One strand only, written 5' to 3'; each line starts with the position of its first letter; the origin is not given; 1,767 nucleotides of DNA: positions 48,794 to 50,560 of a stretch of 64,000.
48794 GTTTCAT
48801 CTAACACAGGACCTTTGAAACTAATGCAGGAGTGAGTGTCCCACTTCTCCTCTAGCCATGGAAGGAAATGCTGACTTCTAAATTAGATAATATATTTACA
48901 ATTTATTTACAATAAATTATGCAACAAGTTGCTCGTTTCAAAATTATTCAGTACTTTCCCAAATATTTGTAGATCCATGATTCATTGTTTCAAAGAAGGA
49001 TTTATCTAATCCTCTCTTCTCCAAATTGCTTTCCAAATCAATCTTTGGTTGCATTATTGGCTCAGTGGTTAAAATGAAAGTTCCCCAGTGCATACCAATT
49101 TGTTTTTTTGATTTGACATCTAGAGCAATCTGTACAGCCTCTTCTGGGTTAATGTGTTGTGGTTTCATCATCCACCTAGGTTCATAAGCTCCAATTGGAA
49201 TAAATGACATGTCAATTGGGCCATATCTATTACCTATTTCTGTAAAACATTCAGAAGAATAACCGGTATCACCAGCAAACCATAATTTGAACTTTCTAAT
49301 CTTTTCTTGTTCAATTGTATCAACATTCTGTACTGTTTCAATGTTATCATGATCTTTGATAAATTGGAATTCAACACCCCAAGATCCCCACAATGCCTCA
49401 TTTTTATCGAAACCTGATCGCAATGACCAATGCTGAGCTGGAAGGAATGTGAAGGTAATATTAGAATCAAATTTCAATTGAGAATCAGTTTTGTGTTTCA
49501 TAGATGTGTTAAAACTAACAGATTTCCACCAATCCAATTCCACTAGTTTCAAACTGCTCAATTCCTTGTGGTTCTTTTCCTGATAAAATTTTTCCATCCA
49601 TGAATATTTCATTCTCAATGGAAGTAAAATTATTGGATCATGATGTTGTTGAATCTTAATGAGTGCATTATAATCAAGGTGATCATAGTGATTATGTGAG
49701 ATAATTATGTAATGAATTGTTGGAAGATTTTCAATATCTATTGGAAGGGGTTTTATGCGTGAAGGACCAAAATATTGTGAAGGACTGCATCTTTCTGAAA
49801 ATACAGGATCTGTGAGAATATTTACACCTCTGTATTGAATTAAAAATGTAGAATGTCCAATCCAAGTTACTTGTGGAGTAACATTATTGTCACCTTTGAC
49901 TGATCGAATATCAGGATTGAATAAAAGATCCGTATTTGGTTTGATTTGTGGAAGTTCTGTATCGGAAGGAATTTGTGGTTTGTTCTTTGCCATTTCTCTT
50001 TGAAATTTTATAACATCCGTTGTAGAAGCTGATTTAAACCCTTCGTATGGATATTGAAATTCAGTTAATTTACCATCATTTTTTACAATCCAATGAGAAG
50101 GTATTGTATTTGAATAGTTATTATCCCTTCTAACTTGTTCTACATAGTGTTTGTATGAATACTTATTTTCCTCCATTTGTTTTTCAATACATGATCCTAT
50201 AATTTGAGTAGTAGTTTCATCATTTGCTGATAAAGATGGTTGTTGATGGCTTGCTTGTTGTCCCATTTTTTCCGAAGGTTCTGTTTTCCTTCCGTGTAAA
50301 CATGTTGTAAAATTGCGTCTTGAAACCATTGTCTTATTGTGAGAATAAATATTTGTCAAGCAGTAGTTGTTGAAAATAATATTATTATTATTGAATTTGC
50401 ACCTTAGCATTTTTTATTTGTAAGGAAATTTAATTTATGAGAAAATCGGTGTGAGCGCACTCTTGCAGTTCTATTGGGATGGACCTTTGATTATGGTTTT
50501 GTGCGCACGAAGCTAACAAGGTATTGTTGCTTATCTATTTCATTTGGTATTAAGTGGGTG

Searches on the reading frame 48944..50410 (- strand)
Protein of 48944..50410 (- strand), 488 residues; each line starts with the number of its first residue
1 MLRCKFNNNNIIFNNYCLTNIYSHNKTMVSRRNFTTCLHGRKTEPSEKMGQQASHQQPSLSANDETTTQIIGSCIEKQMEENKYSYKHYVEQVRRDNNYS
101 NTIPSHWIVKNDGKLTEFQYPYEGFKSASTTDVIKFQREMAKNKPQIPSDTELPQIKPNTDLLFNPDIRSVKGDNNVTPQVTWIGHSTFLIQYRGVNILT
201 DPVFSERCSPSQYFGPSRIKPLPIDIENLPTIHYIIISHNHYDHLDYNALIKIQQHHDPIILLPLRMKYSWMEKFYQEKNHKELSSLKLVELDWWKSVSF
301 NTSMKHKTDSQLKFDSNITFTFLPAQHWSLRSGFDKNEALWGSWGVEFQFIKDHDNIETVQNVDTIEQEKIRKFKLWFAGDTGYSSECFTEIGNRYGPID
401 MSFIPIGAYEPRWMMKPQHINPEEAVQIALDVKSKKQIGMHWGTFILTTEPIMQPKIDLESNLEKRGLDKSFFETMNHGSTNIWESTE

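Call 57: search_protein_families(library=pfam, proteins=[window:48944-50410:-], max_evalue=0.001)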
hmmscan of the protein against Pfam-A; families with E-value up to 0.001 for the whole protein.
window:48944-50410:- (488 aa): 2 families
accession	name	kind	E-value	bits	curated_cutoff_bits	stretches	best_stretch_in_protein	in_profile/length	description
PF12706.13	Lactamase_B_2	-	1.1e-32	113.7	27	1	197-442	2-200/200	Beta-lactamase superfamily domain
PF13483.12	Lactamase_B_3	-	4.3e-12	46.8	24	1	180-322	1-98/160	Beta-lactamase superfamily domain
